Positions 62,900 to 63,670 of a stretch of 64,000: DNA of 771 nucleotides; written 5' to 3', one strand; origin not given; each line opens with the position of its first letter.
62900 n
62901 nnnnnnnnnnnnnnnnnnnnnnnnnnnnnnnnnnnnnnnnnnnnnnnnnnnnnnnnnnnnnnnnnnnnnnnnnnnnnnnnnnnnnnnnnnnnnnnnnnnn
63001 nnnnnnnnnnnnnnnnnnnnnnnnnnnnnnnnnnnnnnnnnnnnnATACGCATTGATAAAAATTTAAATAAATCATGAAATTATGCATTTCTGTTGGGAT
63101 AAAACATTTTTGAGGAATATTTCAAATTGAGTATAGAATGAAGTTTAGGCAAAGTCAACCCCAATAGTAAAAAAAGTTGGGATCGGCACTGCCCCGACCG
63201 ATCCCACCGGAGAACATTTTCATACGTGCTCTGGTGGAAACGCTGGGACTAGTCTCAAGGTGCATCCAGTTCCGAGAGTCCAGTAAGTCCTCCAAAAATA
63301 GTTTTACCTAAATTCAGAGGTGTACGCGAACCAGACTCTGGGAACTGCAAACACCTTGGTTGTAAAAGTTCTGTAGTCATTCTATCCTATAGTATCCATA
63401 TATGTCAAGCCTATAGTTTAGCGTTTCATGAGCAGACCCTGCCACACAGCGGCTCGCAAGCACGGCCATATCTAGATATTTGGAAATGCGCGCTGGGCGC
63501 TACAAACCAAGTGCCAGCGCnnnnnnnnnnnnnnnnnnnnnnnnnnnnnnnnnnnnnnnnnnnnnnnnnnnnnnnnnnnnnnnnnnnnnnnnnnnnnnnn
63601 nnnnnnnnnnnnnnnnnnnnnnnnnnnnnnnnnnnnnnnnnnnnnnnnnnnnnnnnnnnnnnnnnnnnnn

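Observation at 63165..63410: Promoter-to-terminator ~205-nt non-coding transcription unit between radA and rho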

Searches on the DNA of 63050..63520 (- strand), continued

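Call 65: search_with_rna_model(model_id=R1, sources=[L225, L226, L227], max_evalue=1, show_alignments=4)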
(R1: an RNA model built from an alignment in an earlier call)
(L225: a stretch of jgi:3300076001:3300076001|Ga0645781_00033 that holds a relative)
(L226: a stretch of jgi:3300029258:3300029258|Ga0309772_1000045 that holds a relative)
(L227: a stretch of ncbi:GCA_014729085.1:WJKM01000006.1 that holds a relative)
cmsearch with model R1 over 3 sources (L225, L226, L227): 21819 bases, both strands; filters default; matches with E-value up to 1: 5.
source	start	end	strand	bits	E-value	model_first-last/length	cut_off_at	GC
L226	2627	2699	+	71.1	8.4e-19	1-95/95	no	0.4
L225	2517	2613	+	68.3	6.1e-18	1-95/95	no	0.44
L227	2560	2657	+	62.9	2.4e-16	1-95/95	no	0.37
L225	2517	2613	-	26.4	1.6e-05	1-95/95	no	0.44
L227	2560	2657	-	25.8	2.4e-05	1-95/95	no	0.37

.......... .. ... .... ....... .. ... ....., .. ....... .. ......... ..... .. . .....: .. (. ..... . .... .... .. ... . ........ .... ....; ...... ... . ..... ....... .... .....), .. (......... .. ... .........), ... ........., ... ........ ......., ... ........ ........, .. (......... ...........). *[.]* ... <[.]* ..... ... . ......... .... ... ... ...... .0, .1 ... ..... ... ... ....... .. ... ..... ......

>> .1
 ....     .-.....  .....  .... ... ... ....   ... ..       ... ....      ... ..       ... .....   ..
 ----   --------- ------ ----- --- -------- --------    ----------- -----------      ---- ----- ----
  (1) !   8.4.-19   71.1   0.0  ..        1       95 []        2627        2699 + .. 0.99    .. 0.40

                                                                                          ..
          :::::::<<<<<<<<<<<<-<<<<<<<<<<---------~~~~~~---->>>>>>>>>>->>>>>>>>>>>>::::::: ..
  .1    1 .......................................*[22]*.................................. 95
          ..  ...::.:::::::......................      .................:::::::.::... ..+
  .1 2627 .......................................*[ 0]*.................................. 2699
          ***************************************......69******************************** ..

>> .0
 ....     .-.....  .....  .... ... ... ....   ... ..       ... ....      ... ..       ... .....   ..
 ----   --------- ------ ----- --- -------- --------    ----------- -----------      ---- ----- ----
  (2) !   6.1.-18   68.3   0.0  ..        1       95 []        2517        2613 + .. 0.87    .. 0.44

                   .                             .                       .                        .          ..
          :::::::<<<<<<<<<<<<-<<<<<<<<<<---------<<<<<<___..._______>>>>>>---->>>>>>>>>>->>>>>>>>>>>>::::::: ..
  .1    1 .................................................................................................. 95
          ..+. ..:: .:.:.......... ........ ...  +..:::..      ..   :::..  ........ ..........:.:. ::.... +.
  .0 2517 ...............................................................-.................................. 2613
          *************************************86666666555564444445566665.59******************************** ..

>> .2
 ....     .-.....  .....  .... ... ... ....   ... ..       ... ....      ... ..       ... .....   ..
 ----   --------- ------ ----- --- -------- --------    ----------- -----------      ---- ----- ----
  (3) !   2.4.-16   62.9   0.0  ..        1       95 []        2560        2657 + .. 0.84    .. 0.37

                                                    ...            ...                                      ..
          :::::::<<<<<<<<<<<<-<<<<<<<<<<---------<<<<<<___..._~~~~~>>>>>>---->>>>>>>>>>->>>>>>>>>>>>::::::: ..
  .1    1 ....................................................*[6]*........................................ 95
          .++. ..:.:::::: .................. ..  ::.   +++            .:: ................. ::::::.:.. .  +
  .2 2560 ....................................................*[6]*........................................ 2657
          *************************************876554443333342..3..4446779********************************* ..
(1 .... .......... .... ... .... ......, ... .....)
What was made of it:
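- P3 is dispensable in L226 (call 65). The apical stem can be deleted (call 65).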

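Call 71: search_with_rna_model(model_id=R1, sources=[window, L001, L082, L083, L085, L086, L089, L090, L091, L092, L093, L095, L097, L099, L104, L225, L226, L227], max_evalue=1e-10, make_alignment=true)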
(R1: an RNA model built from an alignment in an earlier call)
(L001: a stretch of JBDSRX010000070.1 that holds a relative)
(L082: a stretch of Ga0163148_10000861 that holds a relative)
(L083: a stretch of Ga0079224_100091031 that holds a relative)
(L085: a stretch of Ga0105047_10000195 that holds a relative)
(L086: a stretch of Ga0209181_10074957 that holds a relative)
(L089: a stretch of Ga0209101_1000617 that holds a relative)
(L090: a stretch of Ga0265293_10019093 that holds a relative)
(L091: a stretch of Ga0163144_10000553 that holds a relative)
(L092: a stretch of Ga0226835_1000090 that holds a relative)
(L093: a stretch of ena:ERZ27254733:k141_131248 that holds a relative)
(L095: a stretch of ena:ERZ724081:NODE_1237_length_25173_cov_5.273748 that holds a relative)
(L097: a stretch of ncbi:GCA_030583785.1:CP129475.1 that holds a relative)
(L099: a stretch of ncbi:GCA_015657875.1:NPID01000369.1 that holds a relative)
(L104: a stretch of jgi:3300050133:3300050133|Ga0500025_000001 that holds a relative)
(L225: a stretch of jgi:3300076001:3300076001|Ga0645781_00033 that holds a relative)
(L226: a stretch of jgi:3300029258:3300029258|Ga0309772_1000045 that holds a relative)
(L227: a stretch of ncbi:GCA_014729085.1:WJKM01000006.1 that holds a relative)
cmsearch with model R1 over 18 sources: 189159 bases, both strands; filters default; matches with E-value up to 1e-10: 18.
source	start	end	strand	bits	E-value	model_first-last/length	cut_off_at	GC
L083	1298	1392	-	100.9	1.1e-26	1-95/95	no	0.41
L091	6635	6729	+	95.4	4.8e-25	1-95/95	no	0.33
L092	4401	4495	-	93.8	1.4e-24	1-95/95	no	0.43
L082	12265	12359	-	90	1.9e-23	1-95/95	no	0.38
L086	2272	2367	+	90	1.9e-23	1-95/95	no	0.41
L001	2235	2328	+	89.6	2.4e-23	1-95/95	no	0.4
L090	7692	7792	-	85.4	4.3e-22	1-95/95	no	0.44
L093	2640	2741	+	82.9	2.3e-21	1-95/95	no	0.43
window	63255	63359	-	79.6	2.2e-20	1-95/95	no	0.47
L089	338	436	-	79.5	2.4e-20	1-95/95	no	0.44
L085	3168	3258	-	74.3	8.6e-19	1-95/95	no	0.52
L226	2627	2699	+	71.1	7.3e-18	1-95/95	no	0.4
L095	2661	2755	+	69.1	3e-17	1-95/95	no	0.37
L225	2517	2613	+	68.3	5.2e-17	1-95/95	no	0.44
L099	2629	2728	+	65.6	3.2e-16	1-95/95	no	0.47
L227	2560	2657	+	62.9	2.1e-15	1-95/95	no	0.37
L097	2491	2580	+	60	1.5e-14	1-95/95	no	0.5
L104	2651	2746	+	60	1.5e-14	1-95/95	no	0.4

Alignment A3: 18 matches aligned to the model, 112 columns, each read 5' to 3' on its own strand. Consensus structure (alignment columns), stored with it:
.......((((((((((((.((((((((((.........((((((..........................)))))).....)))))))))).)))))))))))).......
